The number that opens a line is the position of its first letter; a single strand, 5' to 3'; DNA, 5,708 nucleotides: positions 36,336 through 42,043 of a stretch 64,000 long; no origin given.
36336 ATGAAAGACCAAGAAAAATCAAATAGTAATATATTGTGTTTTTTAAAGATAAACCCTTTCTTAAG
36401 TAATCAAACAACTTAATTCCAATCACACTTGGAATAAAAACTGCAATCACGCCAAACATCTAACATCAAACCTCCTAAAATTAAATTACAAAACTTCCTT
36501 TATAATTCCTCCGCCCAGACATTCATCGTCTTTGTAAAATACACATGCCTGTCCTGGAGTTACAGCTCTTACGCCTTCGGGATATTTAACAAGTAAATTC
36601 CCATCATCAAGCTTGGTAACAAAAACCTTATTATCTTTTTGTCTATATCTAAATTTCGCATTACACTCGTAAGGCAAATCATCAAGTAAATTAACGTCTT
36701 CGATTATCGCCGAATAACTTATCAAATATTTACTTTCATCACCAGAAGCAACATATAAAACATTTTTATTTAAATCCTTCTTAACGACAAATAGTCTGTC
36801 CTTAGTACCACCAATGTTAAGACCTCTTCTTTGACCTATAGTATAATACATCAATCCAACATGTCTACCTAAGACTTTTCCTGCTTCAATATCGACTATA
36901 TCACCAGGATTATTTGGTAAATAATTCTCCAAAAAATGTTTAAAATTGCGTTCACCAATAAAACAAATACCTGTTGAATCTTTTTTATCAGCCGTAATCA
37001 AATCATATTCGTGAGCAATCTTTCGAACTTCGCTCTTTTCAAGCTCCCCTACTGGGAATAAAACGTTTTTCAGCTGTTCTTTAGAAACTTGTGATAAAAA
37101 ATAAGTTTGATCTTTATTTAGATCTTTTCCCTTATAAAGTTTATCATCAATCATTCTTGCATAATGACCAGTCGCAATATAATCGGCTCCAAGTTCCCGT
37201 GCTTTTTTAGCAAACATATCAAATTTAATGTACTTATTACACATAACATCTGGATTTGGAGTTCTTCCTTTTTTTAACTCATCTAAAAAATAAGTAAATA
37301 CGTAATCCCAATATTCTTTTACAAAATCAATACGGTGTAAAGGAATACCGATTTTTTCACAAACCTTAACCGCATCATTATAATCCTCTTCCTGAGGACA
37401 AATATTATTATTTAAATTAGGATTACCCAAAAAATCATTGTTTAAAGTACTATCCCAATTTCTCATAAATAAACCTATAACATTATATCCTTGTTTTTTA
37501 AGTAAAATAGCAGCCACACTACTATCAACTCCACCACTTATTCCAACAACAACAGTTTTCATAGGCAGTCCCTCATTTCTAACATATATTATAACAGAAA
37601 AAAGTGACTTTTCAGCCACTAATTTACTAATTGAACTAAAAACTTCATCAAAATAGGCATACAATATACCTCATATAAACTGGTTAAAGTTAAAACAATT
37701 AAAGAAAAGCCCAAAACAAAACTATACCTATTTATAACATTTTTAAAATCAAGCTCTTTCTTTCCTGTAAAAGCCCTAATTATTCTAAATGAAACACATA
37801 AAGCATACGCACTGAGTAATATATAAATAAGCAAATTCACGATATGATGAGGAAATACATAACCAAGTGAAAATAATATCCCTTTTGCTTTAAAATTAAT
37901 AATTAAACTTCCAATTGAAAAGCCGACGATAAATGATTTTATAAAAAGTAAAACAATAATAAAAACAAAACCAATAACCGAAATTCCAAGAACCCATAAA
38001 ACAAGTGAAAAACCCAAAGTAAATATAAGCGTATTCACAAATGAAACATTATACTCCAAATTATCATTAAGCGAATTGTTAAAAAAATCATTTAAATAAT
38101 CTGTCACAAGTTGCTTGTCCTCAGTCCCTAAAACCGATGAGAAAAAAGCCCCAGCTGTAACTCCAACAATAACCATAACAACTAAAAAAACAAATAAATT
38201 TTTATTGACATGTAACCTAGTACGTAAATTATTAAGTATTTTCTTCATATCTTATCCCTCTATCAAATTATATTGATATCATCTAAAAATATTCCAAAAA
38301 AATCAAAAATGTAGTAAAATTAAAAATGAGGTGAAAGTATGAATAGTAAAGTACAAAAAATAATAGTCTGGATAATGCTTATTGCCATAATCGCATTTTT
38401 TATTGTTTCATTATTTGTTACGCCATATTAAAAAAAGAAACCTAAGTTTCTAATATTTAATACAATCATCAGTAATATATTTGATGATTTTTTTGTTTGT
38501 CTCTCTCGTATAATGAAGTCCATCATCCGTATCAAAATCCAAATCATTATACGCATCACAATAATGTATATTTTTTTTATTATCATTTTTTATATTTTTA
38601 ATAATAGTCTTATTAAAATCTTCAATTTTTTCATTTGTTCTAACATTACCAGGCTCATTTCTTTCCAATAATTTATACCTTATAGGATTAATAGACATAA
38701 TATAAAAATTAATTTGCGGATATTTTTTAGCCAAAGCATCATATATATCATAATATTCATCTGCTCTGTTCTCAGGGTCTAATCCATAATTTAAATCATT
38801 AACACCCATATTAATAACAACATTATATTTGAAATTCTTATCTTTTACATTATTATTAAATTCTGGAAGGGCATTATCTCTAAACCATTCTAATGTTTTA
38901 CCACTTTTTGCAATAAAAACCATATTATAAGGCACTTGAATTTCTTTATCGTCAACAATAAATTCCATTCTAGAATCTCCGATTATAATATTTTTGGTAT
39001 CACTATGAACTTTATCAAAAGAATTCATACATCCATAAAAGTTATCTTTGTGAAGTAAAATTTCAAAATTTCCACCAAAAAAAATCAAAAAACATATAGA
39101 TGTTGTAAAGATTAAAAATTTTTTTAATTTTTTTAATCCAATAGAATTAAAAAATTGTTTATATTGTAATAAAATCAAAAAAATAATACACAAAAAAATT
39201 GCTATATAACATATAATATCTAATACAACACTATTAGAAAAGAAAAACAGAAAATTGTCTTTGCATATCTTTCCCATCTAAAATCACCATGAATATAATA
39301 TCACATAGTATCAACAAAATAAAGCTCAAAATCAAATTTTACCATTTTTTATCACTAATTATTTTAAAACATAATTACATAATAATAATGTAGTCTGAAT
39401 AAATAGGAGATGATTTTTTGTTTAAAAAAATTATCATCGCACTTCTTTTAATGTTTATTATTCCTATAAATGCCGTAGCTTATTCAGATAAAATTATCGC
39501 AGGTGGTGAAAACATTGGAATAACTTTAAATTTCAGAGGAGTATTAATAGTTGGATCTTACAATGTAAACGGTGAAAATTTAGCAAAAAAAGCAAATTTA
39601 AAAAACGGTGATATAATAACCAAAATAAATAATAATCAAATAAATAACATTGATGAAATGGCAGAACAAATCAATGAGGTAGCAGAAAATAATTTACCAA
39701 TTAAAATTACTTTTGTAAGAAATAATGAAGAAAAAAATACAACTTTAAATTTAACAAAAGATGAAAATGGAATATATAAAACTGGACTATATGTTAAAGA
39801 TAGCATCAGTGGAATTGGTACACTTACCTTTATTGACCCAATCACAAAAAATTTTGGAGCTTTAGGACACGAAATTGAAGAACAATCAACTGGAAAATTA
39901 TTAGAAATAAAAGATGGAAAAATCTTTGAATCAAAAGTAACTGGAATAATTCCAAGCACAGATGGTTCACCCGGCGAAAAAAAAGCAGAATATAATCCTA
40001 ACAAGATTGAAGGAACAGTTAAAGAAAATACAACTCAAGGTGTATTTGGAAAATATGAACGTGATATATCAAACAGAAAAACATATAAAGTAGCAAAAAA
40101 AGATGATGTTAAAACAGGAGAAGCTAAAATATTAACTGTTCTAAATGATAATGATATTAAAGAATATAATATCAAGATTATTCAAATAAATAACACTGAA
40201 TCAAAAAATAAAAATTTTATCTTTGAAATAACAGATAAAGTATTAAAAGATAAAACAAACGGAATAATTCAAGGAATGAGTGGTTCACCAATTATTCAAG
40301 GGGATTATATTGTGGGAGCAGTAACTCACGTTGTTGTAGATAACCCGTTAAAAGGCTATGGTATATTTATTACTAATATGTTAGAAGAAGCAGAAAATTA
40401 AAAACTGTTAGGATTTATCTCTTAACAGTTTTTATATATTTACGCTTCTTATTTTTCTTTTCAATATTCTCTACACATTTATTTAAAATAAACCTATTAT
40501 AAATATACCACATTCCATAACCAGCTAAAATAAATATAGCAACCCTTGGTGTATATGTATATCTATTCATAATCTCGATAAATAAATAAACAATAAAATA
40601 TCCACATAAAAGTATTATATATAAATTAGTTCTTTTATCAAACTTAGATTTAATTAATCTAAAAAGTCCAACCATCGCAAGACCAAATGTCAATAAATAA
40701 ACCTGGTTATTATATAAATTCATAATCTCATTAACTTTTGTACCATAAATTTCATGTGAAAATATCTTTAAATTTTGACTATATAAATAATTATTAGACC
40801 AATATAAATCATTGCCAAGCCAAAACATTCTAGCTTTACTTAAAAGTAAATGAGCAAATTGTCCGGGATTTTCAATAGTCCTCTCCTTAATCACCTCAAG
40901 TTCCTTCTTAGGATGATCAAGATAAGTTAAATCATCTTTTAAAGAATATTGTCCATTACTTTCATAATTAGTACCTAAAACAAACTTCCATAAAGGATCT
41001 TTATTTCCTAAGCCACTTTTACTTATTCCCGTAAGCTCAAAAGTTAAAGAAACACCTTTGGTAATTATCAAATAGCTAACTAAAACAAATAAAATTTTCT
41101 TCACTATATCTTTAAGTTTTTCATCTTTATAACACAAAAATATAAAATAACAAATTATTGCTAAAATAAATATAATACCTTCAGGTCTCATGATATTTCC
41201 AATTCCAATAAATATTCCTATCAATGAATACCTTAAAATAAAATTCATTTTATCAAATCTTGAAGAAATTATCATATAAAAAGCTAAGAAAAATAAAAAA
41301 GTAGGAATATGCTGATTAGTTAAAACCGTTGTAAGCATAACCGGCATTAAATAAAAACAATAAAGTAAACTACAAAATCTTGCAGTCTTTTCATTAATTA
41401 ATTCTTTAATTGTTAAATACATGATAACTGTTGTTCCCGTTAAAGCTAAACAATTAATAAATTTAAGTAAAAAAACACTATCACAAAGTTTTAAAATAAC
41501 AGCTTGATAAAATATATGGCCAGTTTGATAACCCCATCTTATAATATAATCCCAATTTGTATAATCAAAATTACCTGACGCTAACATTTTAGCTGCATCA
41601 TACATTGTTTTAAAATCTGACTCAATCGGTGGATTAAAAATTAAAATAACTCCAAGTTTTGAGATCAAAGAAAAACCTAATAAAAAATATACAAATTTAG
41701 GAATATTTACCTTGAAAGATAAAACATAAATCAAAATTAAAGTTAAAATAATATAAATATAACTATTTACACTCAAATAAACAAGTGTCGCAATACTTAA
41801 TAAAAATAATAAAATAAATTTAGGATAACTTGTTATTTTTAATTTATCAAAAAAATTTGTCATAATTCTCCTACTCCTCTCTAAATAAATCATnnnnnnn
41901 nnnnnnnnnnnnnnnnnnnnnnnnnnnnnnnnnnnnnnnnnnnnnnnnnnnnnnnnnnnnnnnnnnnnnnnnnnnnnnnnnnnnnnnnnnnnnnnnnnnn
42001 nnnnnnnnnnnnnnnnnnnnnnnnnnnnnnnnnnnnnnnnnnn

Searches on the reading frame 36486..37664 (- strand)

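Call 30: search_protein_families(library=pfam, proteins=[window:36486-37664:-], max_evalue=0.001)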
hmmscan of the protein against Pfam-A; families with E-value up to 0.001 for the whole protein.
window:36486-37664:- (392 aa): 6 families
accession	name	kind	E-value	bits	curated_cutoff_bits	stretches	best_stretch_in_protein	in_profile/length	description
PF03054.22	tRNA_Me_trans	-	6.8e-80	267.9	20.6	1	36-237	1-201/202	tRNA methyl transferase HUP domain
PF20259.3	tRNA_Me_trans_M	-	2.2e-26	91.6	27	1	242-306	1-65/66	tRNA methyl transferase PRC-barrel domain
PF20258.4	tRNA_Me_trans_C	-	1.5e-19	70.5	20.6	1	325-388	10-77/77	Aminomethyltransferase beta-barrel domain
PF02540.23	NAD_synthase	-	2.7e-08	33.7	21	1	27-115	12-82/242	NAD synthase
PF06508.19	QueC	-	0.00024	21.1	22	0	38-65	2-29/210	Queuosine biosynthesis protein QueC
PF02568.20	ThiI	-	0.00068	19.7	20.5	0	37-70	5-38/197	Thiamine biosynthesis protein (ThiI)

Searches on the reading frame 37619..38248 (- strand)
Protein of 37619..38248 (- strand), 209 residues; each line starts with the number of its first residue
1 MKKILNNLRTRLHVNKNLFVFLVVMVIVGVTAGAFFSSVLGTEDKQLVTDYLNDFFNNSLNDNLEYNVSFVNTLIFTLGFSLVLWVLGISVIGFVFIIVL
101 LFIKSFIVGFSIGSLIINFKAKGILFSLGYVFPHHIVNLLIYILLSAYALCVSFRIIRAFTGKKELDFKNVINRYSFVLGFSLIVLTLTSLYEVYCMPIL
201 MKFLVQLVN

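Call 30: search_protein_families(library=pfam, proteins=[window:37619-38248:-], max_evalue=0.001)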
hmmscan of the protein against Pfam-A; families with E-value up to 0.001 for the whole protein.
window:37619-38248:- (209 aa): 1 family
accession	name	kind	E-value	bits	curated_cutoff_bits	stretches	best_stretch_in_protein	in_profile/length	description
PF01944.22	SpoIIM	-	6.2e-17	62.5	26.9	1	23-196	2-161/163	Stage II sporulation protein M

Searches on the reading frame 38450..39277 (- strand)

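Call 30: search_protein_families(library=pfam, proteins=[window:38450-39277:-], max_evalue=0.001)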
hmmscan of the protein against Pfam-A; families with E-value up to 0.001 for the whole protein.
window:38450-39277:- (275 aa): 2 families
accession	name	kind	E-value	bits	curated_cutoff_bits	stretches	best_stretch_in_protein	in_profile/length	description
PF00657.28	Lipase_GDSL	-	2.8e-11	44.4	23.6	1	122-268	47-208/208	GDSL-like Lipase/Acylhydrolase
PF13472.12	Lipase_GDSL_2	-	1.8e-07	32.2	32.9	1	122-259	39-174/178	GDSL-like Lipase/Acylhydrolase family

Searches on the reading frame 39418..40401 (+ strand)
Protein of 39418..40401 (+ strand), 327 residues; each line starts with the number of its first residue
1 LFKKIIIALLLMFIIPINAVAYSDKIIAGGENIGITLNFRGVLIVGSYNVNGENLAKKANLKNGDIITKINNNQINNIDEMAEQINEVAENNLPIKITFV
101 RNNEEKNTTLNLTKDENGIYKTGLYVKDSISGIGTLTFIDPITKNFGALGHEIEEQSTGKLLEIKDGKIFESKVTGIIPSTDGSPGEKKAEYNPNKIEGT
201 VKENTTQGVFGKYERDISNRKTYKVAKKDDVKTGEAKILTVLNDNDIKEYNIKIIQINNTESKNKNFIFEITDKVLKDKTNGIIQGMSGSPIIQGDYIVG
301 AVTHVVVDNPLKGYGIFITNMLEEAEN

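Call 30: search_protein_families(library=pfam, proteins=[window:39418-40401:+], max_evalue=0.001)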
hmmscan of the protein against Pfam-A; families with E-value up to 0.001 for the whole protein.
window:39418-40401:+ (327 aa): 3 families
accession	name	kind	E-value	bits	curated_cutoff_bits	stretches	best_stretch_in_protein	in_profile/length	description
PF05580.18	Peptidase_S55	-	8.6e-73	245.3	25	1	119-322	2-210/210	SpoIVB peptidase S55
PF13180.12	PDZ_2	-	8.8e-09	36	27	1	48-112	17-80/80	PDZ domain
PF00595.29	PDZ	-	0.00059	20.6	23.2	1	52-95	35-78/81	PDZ domain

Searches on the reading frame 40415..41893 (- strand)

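Call 30: search_protein_families(library=pfam, proteins=[window:40415-41893:-], max_evalue=0.001)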
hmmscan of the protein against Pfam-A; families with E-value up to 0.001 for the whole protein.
window:40415-41893:- (492 aa): 1 family
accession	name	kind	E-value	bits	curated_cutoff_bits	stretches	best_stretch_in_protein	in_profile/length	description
PF13231.12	PMT_2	-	5.6e-08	33.6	26.1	1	132-276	12-153/160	Dolichyl-phosphate-mannose-protein mannosyltransferase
